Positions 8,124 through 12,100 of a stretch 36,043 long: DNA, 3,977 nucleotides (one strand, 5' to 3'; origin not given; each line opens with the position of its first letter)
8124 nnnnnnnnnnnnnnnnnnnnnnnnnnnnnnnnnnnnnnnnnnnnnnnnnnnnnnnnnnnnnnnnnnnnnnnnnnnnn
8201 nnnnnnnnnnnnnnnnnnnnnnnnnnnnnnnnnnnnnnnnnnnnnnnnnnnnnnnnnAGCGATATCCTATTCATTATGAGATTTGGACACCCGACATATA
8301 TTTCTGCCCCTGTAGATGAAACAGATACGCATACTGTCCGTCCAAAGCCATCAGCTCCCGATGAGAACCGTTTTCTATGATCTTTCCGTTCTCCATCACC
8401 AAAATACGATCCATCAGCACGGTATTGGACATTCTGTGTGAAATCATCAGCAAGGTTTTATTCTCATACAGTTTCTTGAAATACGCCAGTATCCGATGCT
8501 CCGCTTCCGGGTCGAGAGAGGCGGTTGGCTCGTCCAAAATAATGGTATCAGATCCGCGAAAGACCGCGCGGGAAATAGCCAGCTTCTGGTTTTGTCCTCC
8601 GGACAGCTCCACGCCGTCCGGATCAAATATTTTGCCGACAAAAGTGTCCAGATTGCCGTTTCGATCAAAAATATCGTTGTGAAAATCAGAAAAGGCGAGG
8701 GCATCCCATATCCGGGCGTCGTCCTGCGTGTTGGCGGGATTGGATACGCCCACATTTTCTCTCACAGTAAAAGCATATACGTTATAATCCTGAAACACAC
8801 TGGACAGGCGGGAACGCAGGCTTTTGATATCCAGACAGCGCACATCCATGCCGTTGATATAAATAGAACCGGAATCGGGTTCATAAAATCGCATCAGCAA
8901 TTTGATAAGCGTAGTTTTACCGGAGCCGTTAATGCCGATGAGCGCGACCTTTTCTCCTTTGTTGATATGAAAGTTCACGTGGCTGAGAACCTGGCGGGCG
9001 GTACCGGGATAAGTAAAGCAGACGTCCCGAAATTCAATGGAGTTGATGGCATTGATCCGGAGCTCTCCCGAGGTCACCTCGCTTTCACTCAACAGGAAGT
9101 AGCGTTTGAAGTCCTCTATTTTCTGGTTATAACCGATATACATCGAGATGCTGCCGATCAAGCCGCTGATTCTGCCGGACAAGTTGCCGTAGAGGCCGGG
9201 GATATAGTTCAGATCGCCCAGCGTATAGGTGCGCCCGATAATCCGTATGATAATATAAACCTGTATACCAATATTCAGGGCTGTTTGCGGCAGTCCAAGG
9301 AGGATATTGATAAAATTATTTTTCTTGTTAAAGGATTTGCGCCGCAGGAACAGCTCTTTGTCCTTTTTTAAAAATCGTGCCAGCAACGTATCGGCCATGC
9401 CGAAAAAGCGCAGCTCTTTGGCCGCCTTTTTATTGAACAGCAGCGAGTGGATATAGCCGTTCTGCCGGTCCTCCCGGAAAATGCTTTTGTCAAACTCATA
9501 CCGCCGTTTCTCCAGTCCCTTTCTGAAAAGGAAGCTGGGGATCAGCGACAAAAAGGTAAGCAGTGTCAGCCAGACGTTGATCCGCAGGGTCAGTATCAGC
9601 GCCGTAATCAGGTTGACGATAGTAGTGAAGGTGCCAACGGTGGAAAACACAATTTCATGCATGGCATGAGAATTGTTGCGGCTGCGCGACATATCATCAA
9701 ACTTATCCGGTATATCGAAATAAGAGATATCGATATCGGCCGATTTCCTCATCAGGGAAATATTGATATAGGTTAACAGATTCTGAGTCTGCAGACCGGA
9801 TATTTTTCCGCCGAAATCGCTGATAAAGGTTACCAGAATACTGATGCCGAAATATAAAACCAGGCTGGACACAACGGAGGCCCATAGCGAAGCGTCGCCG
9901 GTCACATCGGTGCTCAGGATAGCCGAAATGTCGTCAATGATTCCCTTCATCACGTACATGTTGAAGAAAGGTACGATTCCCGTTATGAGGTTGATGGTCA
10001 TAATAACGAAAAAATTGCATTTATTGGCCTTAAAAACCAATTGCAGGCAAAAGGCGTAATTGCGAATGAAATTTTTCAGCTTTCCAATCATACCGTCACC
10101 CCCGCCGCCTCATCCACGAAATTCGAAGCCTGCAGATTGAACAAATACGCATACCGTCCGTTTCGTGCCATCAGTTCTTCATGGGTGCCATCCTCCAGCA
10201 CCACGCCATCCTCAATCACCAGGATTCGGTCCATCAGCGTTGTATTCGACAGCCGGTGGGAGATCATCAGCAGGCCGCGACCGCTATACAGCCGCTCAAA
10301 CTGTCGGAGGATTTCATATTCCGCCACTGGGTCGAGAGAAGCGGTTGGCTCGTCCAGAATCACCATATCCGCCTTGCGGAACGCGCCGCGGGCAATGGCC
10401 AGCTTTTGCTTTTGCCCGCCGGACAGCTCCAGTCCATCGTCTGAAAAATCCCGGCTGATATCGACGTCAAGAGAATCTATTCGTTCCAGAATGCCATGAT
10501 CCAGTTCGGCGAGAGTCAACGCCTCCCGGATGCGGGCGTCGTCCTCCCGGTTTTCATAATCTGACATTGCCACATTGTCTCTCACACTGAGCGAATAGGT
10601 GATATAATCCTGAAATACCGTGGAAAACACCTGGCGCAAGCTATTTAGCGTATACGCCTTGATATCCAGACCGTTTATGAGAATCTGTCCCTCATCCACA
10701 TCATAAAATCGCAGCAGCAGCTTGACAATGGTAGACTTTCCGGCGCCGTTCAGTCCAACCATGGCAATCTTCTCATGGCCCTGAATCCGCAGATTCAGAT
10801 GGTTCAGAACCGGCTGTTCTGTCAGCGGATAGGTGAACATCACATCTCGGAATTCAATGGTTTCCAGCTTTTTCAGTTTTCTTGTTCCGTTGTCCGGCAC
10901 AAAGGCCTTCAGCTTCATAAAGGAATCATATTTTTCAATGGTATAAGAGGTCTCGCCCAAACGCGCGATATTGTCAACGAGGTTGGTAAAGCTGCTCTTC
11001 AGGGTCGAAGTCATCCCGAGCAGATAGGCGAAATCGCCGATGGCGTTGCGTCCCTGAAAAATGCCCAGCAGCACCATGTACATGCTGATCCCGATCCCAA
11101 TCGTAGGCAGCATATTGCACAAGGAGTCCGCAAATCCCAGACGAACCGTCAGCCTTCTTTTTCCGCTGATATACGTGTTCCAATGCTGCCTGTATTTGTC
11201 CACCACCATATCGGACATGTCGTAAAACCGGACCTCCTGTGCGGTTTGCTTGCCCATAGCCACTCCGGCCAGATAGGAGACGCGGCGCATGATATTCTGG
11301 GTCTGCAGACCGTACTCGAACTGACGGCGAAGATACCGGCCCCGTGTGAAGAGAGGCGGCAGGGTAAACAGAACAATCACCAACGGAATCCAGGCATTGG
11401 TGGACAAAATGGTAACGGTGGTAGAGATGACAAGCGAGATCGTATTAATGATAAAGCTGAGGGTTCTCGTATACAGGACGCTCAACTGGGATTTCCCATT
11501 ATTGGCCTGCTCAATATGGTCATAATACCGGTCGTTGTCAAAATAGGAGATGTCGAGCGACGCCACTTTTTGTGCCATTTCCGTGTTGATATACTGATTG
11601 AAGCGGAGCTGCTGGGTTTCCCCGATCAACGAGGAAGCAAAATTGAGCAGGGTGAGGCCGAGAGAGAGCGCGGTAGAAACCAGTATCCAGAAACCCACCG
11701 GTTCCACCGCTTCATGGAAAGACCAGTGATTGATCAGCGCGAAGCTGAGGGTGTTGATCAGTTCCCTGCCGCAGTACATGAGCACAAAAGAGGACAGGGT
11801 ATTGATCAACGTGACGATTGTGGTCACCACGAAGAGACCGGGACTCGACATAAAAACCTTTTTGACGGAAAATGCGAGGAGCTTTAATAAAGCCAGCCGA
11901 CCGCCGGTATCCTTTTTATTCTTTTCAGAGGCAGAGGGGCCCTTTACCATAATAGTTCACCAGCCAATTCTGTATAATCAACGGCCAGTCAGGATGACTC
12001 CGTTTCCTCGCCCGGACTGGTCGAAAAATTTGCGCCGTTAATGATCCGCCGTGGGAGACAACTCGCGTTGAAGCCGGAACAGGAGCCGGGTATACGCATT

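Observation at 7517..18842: CXXX-repeat radical-SAM RiPP operon with a built-in acyl-activation/ACP module: candidate for an uncharacterised acylated polythioether peptide class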

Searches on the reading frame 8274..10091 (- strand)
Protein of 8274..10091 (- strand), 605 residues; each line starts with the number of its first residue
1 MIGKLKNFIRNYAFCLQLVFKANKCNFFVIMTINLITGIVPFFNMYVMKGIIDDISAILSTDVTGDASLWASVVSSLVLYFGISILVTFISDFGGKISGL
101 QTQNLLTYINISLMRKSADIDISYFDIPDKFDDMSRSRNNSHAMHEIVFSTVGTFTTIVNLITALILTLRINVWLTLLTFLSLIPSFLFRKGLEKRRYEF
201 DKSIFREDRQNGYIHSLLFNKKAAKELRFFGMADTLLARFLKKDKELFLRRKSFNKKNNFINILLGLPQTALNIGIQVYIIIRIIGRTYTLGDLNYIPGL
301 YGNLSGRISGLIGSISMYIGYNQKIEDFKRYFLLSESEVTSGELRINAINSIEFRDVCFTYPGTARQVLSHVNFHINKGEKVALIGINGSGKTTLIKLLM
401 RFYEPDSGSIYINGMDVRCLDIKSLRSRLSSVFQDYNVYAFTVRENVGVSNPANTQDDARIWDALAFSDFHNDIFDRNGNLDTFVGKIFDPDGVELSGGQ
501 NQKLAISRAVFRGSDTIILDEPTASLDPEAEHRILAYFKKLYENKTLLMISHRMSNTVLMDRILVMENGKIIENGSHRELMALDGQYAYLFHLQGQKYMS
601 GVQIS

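Call 46: search_protein_families(library=pfam, proteins=[window:8274-10091:-], max_evalue=0.01)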
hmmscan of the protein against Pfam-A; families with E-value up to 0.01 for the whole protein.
window:8274-10091:- (605 aa): 6 families
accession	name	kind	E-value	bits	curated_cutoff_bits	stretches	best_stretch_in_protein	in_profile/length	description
PF00005.33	ABC_tran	-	4.5e-30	105.5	25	1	369-524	1-137/137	ABC transporter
PF13304.12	AAA_21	-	1e-08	36.1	27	2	383-399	3-19/304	AAA domain, putative AbiEii toxin, Type IV TA system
PF02463.25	SMC_N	-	4.9e-06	26.6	40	1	402-565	103-210/220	RecF/RecN/SMC N terminal domain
PF00664.28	ABC_membrane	-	0.00013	22.2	28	1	28-298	2-264/274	ABC transporter transmembrane region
PF13173.12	AAA_14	-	0.0043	17.5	27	0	382-426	5-49/129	AAA domain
PF13175.12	AAA_15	-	0.0043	17.1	32.1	0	374-406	17-50/374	AAA ATPase domain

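Call 77: search_protein_families(library=ncbifam, proteins=[window:8274-10091:-], max_evalue=0.00001)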
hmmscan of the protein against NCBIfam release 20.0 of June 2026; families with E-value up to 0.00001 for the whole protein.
window:8274-10091:- (605 aa): 184 families (the best 25 are shown)
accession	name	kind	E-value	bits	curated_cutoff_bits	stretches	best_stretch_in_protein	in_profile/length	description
TIGR02203.1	MsbA_lipidA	equivalog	1.7e-72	244.7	602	1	47-594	36-569/572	lipid A export permease/ATP-binding protein MsbA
TIGR02204.1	MsbA_rel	hypoth_equivalog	1.9e-64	218.3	780.4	1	107-594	91-575/576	ABC transporter, permease/ATP-binding protein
TIGR03375.1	type_I_sec_LssB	subfamily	3.9e-63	213.8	693.1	1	350-581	464-689/696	type I secretion system permease/ATPase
NF010178.0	PRK13657.1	equivalog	1.7e-62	211.7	733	1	350-595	333-571/588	glucan ABC transporter ATP-binding protein/ permease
NF008364.0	PRK11160.1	equivalog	2.5e-62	211.3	630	1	349-591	336-572/575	heme ABC transporter ATP-binding protein/permease CydC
NF008381.0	PRK11176.1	equivalog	3.7e-59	200.6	867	1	334-594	323-579/582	lipid A ABC transporter ATP-binding protein/permease MsbA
NF045513.1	HepA_fam_ABC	equivalog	1.2e-57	195.7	725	1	338-593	359-608/610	heterocyst formation ABC transporter subunit HepA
TIGR01846.1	type_I_sec_HlyB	subfamily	2e-56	191.7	725.55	1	350-594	454-692/694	type I secretion system permease/ATPase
TIGR03796.1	NHLM_micro_ABC1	equivalog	2.3e-56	191.4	853.3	1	106-591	226-709/710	NHLP family bacteriocin export ABC transporter peptidase/permease/ATPase subunit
TIGR00958.1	3a01208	subfamily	6.5e-56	190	874.6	1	351-590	478-710/711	antigen peptide transporter 2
TIGR03797.1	NHLM_micro_ABC2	equivalog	5.1e-54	183.9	709.4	1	153-594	255-685/686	NHLP bacteriocin export ABC transporter permease/ATPase subunit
TIGR01192.1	chvA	subfamily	2.7e-53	181.5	585.4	1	291-595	272-571/585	glucan export ABC transporter ATP-binding protein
TIGR01193.1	bacteriocin_ABC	subfamily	6.7e-53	180.2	523.85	1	335-592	454-707/708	peptide cleavage/export ABC transporter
NF008379.0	PRK11174.1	equivalog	2.1e-49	168.7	684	1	338-593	336-583/588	heme ABC transporter permease/ATP-binding protein CydD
NF052233.1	CphA_assoc_ABC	equivalog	6e-49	167.1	880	1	124-597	280-746/766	cyanophycin metabolism-associated ABC transporter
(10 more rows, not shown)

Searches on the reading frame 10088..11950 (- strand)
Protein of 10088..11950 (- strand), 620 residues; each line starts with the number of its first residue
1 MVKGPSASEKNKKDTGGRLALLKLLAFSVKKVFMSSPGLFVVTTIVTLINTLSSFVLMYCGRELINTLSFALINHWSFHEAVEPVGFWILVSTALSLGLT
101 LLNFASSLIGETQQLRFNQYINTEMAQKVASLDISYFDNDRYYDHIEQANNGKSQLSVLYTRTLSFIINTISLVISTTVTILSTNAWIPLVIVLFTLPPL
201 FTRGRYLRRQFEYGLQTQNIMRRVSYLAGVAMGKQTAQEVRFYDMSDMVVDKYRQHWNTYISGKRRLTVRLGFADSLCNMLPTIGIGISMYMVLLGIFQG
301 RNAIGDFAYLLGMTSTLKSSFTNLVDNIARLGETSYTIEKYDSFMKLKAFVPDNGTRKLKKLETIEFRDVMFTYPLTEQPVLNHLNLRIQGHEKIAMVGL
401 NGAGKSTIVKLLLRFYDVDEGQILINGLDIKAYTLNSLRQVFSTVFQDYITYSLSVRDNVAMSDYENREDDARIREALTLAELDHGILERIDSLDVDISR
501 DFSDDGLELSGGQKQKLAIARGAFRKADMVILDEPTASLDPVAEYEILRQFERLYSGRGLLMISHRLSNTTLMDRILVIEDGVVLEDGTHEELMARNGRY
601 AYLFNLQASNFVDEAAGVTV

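Call 46: search_protein_families(library=pfam, proteins=[window:10088-11950:-], max_evalue=0.01)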
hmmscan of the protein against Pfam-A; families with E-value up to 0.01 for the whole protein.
window:10088-11950:- (620 aa): 4 families
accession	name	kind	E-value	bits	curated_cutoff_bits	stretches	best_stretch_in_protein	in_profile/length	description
PF00005.33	ABC_tran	-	1.3e-29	104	25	1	382-537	1-137/137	ABC transporter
PF13304.12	AAA_21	-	4.1e-08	34.1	27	1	458-565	164-298/304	AAA domain, putative AbiEii toxin, Type IV TA system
PF00664.28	ABC_membrane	-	7.5e-08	32.8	28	1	42-314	3-267/274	ABC transporter transmembrane region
PF02463.25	SMC_N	-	0.00035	20.5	40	0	396-578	28-210/220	RecF/RecN/SMC N terminal domain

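Call 77: search_protein_families(library=ncbifam, proteins=[window:10088-11950:-], max_evalue=0.00001)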
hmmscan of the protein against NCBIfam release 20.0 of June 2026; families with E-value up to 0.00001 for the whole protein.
window:10088-11950:- (620 aa): 179 families (the best 25 are shown)
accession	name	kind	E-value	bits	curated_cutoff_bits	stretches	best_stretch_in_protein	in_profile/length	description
TIGR02203.1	MsbA_lipidA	equivalog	3.9e-82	276.6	602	1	41-608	17-570/572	lipid A export permease/ATP-binding protein MsbA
TIGR02204.1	MsbA_rel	hypoth_equivalog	1.7e-65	221.8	780.4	1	42-607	21-575/576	ABC transporter, permease/ATP-binding protein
NF045513.1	HepA_fam_ABC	equivalog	1.9e-65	221.5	725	1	72-607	84-609/610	heterocyst formation ABC transporter subunit HepA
NF008381.0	PRK11176.1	equivalog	5.6e-63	213.2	867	1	124-609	103-581/582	lipid A ABC transporter ATP-binding protein/permease MsbA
TIGR03796.1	NHLM_micro_ABC1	equivalog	1.2e-61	208.9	853.3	1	34-603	150-708/710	NHLP family bacteriocin export ABC transporter peptidase/permease/ATPase subunit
NF008364.0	PRK11160.1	equivalog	1.7e-61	208.5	630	1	159-603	133-571/575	heme ABC transporter ATP-binding protein/permease CydC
TIGR03375.1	type_I_sec_LssB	subfamily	1e-59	202.5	693.1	1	253-596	348-691/696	type I secretion system permease/ATPase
TIGR01846.1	type_I_sec_HlyB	subfamily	5e-58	196.9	725.55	1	106-608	200-693/694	type I secretion system permease/ATPase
TIGR00958.1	3a01208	subfamily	1.4e-57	195.5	874.6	1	20-603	148-710/711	antigen peptide transporter 2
NF010178.0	PRK13657.1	equivalog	1.2e-56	192.4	733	1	286-607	250-570/588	glucan ABC transporter ATP-binding protein/ permease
TIGR02857.1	CydD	equivalog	1.3e-51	176.1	435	1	350-578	305-528/529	thiol reductant ABC exporter subunit CydD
TIGR01193.1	bacteriocin_ABC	subfamily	1.3e-49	169.4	523.85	1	319-605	426-707/708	peptide cleavage/export ABC transporter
NF052233.1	CphA_assoc_ABC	equivalog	3.1e-49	168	880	1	13-614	164-750/766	cyanophycin metabolism-associated ABC transporter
TIGR01192.1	chvA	subfamily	8.1e-48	163.4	585.4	1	251-605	219-568/585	glucan export ABC transporter ATP-binding protein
TIGR03797.1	NHLM_micro_ABC2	equivalog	1.9e-46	158.8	709.4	1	94-607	184-685/686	NHLP bacteriocin export ABC transporter permease/ATPase subunit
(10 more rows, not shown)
